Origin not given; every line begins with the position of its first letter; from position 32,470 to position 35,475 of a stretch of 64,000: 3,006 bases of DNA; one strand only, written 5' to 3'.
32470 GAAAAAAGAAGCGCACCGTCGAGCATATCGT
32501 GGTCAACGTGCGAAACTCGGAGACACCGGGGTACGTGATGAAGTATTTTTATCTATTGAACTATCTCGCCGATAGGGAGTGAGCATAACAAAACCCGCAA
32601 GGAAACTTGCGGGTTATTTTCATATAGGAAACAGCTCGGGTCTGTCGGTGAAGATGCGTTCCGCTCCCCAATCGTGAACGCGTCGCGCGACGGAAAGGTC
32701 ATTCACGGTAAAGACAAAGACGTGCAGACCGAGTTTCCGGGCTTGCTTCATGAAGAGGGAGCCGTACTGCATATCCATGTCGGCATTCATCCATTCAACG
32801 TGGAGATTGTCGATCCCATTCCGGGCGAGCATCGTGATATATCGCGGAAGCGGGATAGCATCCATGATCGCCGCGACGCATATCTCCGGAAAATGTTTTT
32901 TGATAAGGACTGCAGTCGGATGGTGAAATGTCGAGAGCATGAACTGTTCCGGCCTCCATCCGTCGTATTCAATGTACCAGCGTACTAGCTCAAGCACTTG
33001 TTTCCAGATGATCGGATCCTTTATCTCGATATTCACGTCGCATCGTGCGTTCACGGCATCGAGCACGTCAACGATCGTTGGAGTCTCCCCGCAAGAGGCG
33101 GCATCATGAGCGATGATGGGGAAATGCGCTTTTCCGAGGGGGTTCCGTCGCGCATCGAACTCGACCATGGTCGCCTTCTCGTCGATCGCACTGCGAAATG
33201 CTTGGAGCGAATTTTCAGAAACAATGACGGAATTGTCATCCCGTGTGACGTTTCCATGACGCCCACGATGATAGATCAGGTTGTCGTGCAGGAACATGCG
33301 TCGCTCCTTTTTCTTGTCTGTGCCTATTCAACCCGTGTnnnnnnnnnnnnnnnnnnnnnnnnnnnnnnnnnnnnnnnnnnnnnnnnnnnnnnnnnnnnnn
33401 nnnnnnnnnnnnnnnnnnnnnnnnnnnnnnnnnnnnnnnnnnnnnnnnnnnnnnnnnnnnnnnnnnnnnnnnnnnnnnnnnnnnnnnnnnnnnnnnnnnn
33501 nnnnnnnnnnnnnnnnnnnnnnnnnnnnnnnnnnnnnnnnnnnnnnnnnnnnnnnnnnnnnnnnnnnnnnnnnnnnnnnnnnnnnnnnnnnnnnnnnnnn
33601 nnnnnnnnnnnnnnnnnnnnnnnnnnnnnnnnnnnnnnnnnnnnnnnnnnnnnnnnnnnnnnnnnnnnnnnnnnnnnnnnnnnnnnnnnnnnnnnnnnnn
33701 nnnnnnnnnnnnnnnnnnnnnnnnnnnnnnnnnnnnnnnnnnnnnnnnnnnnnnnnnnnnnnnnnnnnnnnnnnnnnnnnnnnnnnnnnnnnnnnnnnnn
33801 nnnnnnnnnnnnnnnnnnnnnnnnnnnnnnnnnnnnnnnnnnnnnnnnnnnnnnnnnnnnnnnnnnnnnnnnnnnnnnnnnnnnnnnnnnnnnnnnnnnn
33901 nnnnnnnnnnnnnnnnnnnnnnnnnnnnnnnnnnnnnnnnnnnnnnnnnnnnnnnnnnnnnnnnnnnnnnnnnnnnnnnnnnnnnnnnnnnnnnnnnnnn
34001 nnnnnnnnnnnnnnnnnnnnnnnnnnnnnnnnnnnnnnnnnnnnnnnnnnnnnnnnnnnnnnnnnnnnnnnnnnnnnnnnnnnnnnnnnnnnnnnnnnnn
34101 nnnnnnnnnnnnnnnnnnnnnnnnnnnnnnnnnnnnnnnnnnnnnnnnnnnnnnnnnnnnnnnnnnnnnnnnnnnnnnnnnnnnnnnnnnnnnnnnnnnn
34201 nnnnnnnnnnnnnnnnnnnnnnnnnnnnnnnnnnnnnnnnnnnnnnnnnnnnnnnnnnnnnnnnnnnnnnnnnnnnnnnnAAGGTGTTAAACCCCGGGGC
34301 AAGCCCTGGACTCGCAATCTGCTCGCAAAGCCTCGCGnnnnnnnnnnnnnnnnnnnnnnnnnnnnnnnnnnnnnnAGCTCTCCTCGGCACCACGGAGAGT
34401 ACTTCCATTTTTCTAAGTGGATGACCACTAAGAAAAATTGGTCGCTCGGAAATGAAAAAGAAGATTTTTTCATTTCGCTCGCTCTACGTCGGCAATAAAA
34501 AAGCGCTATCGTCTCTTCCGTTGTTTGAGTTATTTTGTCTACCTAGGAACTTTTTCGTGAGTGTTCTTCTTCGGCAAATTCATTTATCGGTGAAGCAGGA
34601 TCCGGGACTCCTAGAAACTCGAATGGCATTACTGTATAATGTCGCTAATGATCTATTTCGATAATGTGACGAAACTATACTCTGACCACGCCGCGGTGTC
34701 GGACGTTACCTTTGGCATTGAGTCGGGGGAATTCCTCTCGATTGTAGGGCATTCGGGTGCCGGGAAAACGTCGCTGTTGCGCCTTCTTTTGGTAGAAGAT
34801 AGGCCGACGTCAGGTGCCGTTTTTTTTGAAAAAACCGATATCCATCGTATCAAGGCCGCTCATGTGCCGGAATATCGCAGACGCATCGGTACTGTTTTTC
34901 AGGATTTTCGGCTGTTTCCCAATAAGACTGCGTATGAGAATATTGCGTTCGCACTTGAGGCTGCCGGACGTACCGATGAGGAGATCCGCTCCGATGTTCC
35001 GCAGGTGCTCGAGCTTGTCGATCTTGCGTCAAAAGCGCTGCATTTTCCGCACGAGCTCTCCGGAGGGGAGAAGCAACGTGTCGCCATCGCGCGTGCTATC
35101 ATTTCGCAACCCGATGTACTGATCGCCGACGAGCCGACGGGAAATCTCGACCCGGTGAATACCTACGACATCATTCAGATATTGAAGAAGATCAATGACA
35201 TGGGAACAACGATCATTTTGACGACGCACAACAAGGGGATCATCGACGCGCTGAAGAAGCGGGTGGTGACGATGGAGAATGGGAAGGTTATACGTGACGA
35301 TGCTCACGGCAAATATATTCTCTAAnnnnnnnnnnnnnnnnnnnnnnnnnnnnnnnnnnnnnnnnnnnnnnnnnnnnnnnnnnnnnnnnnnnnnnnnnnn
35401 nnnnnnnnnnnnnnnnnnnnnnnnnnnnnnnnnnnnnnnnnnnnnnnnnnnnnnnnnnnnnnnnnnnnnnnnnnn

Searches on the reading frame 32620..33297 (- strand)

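Call 70: search_protein_families(library=pfam, proteins=[window:32620-33297:-], max_evalue=0.00001)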
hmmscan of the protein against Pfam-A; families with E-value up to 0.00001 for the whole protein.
window:32620-33297:- (225 aa): 1 family
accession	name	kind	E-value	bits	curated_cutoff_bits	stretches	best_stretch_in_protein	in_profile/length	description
PF03009.23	GDPD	-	6.8e-18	66.1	23.6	1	73-221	86-243/244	Glycerophosphoryl diester phosphodiesterase family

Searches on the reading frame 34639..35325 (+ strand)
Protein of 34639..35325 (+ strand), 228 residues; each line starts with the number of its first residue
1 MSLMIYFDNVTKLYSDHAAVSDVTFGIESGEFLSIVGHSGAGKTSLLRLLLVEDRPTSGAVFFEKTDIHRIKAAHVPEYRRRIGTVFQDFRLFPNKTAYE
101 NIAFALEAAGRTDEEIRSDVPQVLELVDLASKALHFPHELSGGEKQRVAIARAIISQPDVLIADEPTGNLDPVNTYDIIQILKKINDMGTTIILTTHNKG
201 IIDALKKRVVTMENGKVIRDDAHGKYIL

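Call 70: search_protein_families(library=pfam, proteins=[window:34639-35325:+], max_evalue=0.00001)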
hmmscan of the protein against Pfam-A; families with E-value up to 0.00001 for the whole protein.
window:34639-35325:+ (228 aa): 3 families
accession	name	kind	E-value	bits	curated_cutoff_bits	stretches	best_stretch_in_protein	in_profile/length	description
PF00005.33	ABC_tran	-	4.3e-36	125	25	1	21-167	2-136/137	ABC transporter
PF13304.12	AAA_21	-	2.9e-09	37.8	27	0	137-203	235-304/304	AAA domain, putative AbiEii toxin, Type IV TA system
PF02463.25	SMC_N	-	5.8e-06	26.3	40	0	31-212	25-213/220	RecF/RecN/SMC N terminal domain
